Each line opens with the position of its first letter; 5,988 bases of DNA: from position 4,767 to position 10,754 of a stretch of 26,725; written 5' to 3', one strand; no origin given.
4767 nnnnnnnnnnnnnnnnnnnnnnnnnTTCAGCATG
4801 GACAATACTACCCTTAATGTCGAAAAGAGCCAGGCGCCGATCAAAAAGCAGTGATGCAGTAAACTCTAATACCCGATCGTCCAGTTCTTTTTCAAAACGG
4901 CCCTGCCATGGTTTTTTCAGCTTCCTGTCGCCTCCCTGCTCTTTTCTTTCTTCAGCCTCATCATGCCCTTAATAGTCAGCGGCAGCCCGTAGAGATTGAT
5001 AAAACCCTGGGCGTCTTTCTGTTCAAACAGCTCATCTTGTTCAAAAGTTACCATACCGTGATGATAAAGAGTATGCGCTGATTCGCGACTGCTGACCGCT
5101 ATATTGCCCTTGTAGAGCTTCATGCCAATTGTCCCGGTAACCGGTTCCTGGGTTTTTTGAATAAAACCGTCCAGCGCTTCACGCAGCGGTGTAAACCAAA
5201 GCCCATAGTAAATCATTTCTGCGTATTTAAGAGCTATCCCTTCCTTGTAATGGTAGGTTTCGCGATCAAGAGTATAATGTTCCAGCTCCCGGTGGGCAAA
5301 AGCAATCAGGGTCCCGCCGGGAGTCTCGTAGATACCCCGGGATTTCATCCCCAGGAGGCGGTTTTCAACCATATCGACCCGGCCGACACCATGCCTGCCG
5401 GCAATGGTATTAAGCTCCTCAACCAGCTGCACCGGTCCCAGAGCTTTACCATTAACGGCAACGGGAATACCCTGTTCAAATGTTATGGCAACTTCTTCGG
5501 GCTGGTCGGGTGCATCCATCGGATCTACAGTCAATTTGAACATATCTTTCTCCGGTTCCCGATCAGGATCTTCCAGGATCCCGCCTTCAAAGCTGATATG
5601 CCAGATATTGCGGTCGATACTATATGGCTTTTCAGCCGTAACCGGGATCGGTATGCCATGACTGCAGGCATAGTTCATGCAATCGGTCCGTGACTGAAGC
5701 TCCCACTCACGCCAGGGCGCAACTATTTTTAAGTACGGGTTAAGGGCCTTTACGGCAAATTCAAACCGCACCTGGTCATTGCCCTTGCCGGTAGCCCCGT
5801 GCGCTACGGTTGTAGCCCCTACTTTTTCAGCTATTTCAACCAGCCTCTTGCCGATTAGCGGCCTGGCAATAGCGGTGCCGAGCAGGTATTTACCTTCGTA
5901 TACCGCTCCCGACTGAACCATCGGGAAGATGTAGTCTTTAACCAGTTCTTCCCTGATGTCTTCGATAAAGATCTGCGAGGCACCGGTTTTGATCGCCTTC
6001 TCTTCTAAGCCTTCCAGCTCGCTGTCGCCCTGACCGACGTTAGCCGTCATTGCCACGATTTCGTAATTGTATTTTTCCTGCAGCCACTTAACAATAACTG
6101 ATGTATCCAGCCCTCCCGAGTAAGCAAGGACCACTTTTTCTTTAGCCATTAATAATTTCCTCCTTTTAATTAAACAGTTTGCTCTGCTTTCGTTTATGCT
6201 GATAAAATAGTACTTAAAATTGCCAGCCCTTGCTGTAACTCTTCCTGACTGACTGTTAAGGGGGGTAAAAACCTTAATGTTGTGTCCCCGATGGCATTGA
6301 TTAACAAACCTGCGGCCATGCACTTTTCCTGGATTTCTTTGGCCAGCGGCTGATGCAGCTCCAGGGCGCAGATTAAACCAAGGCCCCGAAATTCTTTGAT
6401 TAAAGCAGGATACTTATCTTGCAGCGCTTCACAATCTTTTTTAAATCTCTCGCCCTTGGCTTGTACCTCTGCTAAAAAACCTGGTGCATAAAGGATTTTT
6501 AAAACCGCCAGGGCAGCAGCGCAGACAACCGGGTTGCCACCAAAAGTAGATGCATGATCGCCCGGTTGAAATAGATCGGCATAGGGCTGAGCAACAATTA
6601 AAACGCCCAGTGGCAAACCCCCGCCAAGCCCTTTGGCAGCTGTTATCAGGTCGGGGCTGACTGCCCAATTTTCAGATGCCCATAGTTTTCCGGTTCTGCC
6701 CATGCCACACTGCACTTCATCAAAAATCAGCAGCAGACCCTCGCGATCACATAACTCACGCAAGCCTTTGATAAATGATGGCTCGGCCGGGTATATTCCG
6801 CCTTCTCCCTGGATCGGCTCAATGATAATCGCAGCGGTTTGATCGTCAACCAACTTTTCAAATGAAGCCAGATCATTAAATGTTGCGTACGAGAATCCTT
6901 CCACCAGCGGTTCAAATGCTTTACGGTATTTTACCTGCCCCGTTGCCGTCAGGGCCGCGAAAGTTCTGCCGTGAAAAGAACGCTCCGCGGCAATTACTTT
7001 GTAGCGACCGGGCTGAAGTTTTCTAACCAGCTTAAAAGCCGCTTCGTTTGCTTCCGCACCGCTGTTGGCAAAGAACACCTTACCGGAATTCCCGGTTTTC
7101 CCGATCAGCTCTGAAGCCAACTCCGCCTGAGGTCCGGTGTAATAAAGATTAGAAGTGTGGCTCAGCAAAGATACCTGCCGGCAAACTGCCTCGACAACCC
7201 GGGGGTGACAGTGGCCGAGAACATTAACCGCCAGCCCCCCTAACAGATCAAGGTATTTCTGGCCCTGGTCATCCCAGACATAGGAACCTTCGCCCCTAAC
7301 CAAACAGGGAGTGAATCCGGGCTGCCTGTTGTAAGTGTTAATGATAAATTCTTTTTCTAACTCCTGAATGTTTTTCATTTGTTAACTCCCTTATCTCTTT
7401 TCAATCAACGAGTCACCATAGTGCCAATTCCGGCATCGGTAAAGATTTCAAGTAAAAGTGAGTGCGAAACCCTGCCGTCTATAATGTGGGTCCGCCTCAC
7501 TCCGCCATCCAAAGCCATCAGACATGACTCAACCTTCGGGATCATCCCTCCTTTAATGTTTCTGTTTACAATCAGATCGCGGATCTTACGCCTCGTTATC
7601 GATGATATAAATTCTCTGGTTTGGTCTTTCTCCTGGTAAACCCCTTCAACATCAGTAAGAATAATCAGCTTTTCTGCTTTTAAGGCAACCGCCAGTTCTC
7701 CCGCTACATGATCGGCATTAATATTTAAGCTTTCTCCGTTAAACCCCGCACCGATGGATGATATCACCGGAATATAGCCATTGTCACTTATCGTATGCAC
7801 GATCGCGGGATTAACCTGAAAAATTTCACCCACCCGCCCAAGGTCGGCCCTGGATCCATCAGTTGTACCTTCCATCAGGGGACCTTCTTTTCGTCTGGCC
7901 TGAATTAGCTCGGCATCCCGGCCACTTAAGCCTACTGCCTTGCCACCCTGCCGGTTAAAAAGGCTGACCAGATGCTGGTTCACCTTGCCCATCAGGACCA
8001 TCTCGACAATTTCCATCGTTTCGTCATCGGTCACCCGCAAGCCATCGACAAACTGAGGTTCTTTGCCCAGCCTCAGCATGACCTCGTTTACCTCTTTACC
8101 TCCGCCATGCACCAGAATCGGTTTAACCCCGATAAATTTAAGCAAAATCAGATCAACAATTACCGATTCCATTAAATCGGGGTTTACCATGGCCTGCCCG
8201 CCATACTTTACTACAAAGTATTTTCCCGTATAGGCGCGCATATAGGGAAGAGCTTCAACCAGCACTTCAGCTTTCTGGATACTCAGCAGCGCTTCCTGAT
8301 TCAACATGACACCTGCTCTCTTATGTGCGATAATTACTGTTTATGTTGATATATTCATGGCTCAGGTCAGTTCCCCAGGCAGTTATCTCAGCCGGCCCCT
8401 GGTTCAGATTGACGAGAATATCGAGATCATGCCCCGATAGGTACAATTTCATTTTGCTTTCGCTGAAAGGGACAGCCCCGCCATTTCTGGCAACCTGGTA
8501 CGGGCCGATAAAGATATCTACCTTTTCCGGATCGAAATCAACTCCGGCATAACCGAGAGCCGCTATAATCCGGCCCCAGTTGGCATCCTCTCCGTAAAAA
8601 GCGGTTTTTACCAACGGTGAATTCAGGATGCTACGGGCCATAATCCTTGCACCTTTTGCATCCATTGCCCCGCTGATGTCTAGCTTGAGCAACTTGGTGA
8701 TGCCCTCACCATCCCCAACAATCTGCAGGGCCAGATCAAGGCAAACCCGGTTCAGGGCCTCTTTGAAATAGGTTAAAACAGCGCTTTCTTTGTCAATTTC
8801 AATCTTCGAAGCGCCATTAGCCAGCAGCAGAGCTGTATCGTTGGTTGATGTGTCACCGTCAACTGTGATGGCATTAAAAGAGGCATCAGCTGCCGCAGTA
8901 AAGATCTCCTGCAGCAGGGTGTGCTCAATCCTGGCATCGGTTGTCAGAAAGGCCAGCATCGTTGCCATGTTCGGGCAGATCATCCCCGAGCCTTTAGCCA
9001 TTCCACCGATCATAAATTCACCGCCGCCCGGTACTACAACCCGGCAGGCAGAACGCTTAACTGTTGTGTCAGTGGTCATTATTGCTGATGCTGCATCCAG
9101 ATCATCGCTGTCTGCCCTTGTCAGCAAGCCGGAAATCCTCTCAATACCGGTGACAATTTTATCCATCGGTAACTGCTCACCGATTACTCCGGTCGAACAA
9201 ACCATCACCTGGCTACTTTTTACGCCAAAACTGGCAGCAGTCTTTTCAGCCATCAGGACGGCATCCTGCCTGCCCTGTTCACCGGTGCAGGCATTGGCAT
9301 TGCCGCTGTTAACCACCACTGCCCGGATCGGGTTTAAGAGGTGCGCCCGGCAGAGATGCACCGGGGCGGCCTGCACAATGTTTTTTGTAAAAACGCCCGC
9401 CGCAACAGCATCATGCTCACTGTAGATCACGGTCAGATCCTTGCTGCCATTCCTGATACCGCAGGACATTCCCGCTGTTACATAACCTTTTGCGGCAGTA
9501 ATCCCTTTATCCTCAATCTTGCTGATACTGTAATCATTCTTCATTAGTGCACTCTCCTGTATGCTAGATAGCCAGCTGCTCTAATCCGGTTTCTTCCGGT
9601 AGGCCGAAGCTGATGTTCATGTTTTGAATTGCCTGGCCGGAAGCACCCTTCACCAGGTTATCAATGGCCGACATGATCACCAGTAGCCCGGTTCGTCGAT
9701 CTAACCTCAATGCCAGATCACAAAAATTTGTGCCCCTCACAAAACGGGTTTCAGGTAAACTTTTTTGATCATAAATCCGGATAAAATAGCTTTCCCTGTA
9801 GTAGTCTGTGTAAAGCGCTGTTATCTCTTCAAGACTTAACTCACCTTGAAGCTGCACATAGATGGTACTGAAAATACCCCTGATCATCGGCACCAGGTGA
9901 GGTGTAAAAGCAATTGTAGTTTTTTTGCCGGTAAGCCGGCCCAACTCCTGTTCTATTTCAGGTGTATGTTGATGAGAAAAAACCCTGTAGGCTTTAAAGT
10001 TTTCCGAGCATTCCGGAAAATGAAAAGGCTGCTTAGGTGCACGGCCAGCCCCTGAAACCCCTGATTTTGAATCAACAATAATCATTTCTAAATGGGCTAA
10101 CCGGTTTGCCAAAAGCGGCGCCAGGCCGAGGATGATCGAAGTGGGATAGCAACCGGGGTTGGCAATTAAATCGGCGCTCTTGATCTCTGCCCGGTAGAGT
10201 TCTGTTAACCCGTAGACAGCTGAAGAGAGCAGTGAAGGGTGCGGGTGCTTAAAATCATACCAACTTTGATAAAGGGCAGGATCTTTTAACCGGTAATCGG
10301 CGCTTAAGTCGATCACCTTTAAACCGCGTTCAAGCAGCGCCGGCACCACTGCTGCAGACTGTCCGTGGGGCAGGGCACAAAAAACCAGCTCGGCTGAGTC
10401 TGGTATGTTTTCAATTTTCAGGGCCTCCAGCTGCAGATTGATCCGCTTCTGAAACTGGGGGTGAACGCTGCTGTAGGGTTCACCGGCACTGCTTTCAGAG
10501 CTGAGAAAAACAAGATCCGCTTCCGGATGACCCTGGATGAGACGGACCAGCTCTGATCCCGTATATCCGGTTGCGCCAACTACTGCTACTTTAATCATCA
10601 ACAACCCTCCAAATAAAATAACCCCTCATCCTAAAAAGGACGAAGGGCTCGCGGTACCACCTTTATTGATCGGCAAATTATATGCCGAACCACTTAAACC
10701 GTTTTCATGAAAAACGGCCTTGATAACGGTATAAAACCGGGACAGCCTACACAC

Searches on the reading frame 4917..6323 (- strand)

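Call 8: search_protein_families(library=pfam, proteins=[window:4917-6323:-], max_evalue=0.00001)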
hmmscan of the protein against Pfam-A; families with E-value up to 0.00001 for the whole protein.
window:4917-6323:- (468 aa): 2 families
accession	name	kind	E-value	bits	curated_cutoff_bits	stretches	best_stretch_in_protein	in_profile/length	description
PF20979.2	Arginosuc_syn_C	-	1.2e-90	303.4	27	1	234-450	1-217/219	Arginosuccinate synthase C-terminal domain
PF00764.25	Arginosuc_synth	-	7.3e-67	224.9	27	1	63-225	1-162/162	Arginosuccinate synthase N-terminal HUP domain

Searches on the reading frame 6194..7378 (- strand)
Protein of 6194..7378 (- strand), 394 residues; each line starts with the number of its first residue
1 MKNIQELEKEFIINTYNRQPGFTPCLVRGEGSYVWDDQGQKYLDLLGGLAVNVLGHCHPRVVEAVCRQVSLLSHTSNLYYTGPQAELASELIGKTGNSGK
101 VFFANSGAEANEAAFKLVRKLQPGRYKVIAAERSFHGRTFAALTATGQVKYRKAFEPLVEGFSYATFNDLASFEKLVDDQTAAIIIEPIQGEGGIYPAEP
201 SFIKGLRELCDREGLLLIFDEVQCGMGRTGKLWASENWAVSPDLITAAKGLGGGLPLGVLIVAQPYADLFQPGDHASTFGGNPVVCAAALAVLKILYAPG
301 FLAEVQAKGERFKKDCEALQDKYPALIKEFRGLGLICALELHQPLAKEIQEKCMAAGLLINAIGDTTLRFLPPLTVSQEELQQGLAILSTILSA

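Call 7: search_protein_families(library=pfam, proteins=[window:6194-7378:-], max_evalue=0.00001)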
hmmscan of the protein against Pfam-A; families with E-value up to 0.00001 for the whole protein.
window:6194-7378:- (394 aa): 1 family
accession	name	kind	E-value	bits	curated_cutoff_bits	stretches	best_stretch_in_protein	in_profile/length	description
PF00202.27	Aminotran_3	-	2.3e-117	392.5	30.5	1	24-392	11-403/403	Aminotransferase class-III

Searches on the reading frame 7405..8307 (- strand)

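Call 7: search_protein_families(library=pfam, proteins=[window:7405-8307:-], max_evalue=0.00001)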
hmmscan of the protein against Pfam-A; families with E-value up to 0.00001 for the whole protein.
window:7405-8307:- (300 aa): 1 family
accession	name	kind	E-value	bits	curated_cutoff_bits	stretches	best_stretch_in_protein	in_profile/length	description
PF00696.33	AA_kinase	-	2.2e-48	165.5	24.9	1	29-277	1-234/234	Amino acid kinase family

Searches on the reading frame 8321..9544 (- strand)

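Call 7: search_protein_families(library=pfam, proteins=[window:8321-9544:-], max_evalue=0.00001)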
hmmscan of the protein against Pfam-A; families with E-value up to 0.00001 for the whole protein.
window:8321-9544:- (407 aa): 1 family
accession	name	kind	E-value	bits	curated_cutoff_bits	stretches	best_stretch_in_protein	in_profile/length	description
PF01960.23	ArgJ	-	8.5e-150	499.1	32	1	24-407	3-377/377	ArgJ family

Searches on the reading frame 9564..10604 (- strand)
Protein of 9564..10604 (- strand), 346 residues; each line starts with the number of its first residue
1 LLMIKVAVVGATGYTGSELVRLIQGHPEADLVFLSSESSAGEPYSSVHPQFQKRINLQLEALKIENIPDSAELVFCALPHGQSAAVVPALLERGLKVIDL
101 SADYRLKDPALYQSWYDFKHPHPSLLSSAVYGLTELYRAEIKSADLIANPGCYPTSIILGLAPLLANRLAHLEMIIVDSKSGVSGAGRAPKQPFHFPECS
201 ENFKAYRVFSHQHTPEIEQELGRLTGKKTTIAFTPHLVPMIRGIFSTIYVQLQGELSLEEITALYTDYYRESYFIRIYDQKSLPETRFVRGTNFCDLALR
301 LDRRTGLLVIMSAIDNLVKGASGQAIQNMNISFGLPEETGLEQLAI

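Call 7: search_protein_families(library=pfam, proteins=[window:9564-10604:-], max_evalue=0.00001)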
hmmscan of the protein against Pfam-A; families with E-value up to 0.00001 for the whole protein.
window:9564-10604:- (346 aa): 3 families
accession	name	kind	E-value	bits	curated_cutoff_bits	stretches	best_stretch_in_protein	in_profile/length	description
PF22698.1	Semialdhyde_dhC_1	-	3.7e-63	212.7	27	1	152-316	1-165/165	Semialdehyde dehydrogenase, dimerisation domain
PF01118.30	Semialdhyde_dh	-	1.6e-35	122.6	26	1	5-144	1-121/121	Semialdehyde dehydrogenase, NAD binding domain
PF02774.23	Semialdhyde_dhC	-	3.3e-30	106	26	1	161-319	1-184/184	Semialdehyde dehydrogenase, dimerisation domain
